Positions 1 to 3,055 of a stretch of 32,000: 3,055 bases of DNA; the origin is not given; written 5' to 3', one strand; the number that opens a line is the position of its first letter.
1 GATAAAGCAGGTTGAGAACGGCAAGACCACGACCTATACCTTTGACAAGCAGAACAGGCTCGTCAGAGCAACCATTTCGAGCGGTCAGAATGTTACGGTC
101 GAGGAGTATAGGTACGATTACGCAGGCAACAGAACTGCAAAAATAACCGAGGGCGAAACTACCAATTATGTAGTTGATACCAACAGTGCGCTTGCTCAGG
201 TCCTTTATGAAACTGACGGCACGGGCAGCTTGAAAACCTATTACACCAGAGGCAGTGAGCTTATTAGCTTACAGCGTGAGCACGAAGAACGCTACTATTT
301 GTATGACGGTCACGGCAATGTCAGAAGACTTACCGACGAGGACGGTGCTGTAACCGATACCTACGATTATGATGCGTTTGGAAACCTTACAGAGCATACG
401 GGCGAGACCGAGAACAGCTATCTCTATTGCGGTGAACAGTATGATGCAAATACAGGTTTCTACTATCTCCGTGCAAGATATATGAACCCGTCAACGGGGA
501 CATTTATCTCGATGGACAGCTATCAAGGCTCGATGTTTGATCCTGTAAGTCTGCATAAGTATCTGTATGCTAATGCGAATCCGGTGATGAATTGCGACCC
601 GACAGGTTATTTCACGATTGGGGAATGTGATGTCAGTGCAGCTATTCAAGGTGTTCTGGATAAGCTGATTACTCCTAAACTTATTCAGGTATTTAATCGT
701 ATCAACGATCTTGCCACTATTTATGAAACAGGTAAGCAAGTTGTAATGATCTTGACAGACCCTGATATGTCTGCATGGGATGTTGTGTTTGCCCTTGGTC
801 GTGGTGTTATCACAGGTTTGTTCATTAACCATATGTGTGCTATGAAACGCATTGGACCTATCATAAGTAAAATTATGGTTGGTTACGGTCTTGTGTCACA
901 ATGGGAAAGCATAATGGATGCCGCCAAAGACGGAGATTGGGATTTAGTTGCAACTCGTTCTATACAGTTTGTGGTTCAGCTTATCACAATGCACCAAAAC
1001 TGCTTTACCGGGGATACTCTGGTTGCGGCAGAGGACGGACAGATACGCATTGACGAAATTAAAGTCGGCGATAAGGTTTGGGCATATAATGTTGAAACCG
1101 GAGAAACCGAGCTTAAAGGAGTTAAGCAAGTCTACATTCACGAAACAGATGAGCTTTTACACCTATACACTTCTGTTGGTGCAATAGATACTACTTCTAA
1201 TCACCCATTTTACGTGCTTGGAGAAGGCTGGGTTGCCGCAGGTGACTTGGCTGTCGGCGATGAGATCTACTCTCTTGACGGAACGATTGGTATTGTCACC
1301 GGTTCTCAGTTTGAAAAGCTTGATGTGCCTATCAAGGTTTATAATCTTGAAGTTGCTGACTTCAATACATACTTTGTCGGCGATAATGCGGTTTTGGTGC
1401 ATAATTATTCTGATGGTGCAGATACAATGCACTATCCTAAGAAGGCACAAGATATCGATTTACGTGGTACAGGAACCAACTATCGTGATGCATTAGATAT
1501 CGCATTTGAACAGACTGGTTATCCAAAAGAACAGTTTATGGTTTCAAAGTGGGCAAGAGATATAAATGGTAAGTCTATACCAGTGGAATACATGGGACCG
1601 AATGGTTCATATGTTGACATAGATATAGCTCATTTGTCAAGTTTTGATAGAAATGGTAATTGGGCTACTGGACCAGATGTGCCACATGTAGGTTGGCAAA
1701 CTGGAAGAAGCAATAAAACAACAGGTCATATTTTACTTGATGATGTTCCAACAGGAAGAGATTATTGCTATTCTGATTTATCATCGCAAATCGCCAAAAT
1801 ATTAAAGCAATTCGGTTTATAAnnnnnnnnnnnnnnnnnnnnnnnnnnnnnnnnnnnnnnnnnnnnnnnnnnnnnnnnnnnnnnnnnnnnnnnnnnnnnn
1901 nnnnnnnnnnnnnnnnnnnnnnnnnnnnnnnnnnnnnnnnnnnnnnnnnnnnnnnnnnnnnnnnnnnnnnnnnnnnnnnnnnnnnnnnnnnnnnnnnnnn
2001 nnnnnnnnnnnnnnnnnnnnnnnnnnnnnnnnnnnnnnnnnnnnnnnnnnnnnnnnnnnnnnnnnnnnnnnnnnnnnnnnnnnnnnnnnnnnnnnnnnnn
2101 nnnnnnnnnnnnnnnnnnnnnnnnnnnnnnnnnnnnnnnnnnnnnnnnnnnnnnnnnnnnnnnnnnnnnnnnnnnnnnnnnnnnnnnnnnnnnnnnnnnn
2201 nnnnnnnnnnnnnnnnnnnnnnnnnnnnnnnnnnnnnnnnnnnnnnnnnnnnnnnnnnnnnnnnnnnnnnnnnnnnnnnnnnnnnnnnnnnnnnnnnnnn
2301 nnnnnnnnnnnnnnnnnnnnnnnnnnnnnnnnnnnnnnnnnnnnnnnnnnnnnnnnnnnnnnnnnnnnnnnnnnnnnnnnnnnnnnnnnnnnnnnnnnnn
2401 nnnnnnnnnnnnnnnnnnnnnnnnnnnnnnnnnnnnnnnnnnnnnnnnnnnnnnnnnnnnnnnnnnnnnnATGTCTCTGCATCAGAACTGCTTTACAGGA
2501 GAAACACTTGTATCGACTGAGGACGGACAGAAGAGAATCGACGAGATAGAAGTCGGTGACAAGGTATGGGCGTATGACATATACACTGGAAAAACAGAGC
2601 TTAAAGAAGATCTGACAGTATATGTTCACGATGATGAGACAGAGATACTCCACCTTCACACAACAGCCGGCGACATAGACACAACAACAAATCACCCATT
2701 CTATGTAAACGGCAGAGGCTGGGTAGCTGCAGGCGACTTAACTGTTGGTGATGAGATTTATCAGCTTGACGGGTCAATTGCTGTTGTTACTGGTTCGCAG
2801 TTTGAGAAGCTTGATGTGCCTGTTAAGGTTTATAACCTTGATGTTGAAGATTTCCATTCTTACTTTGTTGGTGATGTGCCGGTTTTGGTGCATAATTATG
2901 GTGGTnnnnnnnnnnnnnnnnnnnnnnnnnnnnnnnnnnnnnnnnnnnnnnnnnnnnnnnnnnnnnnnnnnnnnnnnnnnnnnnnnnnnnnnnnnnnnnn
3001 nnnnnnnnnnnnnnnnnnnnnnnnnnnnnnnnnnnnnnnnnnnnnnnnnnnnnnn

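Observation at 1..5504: RHS polymorphic-toxin locus carrying a stack of HINT-anchored orphan toxin/immunity cassettes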

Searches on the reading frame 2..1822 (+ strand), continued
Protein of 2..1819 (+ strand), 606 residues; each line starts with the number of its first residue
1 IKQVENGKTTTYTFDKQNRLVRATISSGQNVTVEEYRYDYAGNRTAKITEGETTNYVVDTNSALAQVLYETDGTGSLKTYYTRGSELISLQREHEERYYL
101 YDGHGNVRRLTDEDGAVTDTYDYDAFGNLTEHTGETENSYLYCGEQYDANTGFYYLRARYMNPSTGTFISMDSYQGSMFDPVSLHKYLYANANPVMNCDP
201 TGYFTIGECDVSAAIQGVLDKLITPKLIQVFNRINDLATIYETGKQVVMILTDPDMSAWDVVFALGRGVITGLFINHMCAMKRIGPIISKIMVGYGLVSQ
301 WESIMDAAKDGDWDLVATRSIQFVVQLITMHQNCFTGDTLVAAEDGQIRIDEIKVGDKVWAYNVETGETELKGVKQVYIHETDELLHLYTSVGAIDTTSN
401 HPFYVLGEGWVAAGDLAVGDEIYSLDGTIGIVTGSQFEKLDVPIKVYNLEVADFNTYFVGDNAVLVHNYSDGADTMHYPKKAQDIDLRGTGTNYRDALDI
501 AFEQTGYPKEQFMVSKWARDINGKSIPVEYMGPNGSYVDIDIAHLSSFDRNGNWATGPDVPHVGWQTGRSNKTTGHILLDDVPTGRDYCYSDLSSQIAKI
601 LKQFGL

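Call 53: search_protein_families(library=ncbifam, proteins=[window:2-1819:+], max_evalue=0.01)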
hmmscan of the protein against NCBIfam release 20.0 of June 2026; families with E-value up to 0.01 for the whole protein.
window:2-1819:+ (606 aa): 6 families
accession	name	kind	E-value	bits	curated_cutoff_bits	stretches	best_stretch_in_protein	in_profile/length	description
TIGR03696.1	Rhs_assc_core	domain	1.8e-17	63.6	32.5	1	123-202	1-75/76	RHS repeat-associated core domain-containing protein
NF041261.1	RHS_core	equivalog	6.4e-07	27.6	2000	2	98-202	1159-1260/1261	RHS element core protein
TIGR01643.1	YD_repeat_2x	repeat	4.9e-05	23.7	15.8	1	101-133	1-32/42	YD repeat-containing protein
NF005852.0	PRK07773.1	equivalog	6.2e-05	21.5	780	1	333-422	397-490/886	replicative DNA helicase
TIGR01445.1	intein_Nterm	domain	0.00012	23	24.5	1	334-405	1-83/83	intein N-terminal splicing region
NF038162.1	RtcB_rel_intein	exception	0.00021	19.4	1150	1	330-422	91-187/961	intein-containing RtcB family protein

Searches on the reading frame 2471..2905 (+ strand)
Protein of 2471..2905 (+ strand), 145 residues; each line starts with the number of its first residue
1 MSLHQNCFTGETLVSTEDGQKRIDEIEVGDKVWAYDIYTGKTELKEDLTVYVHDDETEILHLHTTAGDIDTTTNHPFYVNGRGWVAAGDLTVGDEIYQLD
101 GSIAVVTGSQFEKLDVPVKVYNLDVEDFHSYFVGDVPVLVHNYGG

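Call 38: find_related_loci(query=A2, collection=genome_contigs, flank=10000)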
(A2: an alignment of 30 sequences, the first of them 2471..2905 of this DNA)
Query A2 (145 aa) in genome_contigs; peptide patterns used: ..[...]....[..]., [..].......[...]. (x = any residue, [..] = any of these).
124 stretches matched a pattern; 114 encode a relative of the query (tblastn E <= 1e-3); the best 80 are kept; 77 distinct loci.
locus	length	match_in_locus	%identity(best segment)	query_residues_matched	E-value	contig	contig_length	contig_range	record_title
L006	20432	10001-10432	81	1-145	3e-75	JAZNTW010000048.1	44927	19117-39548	MAG: Oscillospiraceae bacterium isolate T1900044802_TS20190268.MAGScoT_cleanbin_000003 SGB_2717_k141_1554371, whole geno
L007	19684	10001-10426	80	1-142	2e-74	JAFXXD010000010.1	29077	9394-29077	MAG: Ruminococcus sp. isolate RGIG6826 Sheep_Rumen-4__c252394, whole genome shotgun sequence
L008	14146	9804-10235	77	1-145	7e-73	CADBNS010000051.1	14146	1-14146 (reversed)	MAG: Ruminococcus flavefaciens isolate RUG14135 genome assembly, contig: RUG14135_asm_51, whole genome shotgun sequence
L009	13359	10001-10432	74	1-145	1e-71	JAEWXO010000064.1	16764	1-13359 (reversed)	MAG: Bacillota bacterium isolate OH_SFB_14 k127_1002235, whole genome shotgun sequence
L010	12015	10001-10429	76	1-143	1e-70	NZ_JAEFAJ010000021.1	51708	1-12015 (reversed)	MAG: Ruminococcus sp. isolate Tb.RUG.491 NODE_2157_length_51708_cov_2.746321, whole genome shotgun sequence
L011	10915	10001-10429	75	1-143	8e-70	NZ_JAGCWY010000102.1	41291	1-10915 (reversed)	MAG: Ruminococcus sp. isolate RGIG10198 Yak_Rumen-5__c1405332, whole genome shotgun sequence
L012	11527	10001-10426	76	1-143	2e-68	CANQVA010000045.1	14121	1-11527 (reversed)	MAG: uncultured Ruminococcus sp. isolate Lapin-032__bin115 genome assembly, contig: Lapin-032__NODE_6158_length_14121_co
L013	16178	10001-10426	78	1-143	2e-68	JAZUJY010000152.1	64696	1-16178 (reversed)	MAG: Oscillospiraceae bacterium isolate T1900045250_TH20190020.MAGScoT_cleanbin_000005 SGB_5758_k141_5784492, whole geno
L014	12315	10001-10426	74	1-143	1e-68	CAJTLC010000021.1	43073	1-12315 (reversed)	MAG TPA_asm: uncultured Ruminococcus sp. isolate MGBC100158 genome assembly, contig: MGBC100158.21, whole genome shotgun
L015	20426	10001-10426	74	1-143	5e-68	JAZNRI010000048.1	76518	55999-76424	MAG: Lachnospiraceae bacterium isolate T1900044817_TS20190283.MAGScoT_cleanbin_000022 SGB_2824_k141_1110641, whole genom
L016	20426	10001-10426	75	1-143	8e-68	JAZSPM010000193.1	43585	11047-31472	MAG: Candidatus Ornithomonoglobus sp. isolate T1900044546_TS20190012.MAGScoT_cleanbin_000008 SGB_141_k141_1938485, whole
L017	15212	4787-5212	73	1-143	2e-67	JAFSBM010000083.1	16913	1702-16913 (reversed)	MAG: Ruminococcus sp. isolate RGIG2991 Goat_Rectum-3__c270269, whole genome shotgun sequence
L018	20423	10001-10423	78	2-143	2e-64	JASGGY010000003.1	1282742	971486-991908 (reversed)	MAG: Oscillospiraceae bacterium isolate 5N110 JMF-2111-06-0005.ont.bin.110_2, whole genome shotgun sequence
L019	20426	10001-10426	68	1-143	8e-64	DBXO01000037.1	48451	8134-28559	MAG TPA_asm: Ruminococcus flavefaciens isolate UBA1210 UBA1210_contig_9097, whole genome shotgun sequence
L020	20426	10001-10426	72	1-143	2e-63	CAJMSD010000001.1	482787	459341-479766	TPA_asm: uncultured bacterium isolate SRR5580103-bin.7 genome assembly, contig: NODE_3_length_482787_cov_38.478538, whol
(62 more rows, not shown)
